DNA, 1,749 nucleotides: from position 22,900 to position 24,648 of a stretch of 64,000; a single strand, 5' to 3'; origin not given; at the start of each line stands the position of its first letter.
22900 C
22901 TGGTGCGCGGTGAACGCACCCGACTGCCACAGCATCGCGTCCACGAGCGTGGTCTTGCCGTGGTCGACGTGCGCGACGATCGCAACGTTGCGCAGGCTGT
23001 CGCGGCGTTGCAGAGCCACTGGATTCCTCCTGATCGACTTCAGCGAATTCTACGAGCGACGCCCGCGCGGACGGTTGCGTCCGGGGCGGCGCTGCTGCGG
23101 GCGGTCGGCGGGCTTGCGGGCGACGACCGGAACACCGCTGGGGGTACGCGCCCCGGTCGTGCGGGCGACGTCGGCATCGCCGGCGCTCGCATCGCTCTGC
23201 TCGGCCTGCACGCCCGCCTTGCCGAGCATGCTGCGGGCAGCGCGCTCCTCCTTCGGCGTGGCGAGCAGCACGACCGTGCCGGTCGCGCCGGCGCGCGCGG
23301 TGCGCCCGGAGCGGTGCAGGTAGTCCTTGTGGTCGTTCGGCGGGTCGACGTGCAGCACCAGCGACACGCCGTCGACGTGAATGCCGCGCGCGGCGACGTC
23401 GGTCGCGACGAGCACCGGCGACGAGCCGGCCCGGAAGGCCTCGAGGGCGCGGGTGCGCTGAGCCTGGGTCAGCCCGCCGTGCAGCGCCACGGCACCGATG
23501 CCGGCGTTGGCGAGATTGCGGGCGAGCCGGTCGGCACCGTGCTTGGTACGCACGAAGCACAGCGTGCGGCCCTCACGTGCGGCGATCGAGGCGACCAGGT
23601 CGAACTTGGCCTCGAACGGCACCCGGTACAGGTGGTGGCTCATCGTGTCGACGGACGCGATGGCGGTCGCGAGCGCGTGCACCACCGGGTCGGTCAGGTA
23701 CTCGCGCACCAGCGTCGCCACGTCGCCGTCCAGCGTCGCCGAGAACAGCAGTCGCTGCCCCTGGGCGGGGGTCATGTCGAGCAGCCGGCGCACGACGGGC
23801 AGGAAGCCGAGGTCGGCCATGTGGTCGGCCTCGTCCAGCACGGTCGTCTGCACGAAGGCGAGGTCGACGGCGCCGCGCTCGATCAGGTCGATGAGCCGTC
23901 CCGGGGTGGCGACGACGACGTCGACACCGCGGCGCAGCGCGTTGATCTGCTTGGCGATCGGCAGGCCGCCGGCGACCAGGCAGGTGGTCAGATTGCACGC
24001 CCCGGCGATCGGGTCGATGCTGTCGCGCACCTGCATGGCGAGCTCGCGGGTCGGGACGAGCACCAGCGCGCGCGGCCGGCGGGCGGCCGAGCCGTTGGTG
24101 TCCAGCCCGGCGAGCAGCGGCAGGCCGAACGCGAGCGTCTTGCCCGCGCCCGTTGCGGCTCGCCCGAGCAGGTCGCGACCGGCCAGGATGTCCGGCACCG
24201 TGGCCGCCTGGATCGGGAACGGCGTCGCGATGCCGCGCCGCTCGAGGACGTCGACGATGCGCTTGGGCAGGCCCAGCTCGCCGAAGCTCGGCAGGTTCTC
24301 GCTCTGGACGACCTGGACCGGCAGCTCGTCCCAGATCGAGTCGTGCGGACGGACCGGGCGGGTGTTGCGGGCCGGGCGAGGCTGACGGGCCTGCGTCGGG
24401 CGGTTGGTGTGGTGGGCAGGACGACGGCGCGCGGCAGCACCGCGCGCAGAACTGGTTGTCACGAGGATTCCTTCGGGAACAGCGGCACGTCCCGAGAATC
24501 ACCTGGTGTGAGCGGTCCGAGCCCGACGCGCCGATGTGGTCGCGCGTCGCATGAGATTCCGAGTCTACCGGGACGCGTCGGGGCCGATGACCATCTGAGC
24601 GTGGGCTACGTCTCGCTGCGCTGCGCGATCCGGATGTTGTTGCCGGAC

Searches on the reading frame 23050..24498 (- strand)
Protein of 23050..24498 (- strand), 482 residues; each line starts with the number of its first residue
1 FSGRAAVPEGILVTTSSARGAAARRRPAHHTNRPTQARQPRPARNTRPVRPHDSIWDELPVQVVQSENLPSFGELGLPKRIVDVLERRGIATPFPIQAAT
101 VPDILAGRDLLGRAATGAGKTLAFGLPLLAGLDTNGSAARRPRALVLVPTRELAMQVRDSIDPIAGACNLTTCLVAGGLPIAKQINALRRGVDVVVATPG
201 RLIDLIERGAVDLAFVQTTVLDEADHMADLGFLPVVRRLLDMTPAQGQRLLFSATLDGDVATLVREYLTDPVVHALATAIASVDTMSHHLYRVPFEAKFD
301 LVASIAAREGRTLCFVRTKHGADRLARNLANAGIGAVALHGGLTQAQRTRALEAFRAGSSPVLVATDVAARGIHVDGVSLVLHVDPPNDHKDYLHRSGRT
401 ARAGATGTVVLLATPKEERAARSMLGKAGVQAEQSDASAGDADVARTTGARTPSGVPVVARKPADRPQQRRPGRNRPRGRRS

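Call 89: search_protein_families(library=pfam, proteins=[window:23050-24498:-], max_evalue=0.00001)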
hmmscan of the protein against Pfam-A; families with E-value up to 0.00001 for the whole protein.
window:23050-24498:- (482 aa): 2 families
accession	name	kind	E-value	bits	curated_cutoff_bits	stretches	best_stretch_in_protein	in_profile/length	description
PF00270.35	DEAD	-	2.3e-40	138.5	26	1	95-260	2-164/167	DEAD/DEAH box helicase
PF00271.37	Helicase_C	-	1.5e-27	96.4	23.5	1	299-404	3-110/110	Helicase conserved C-terminal domain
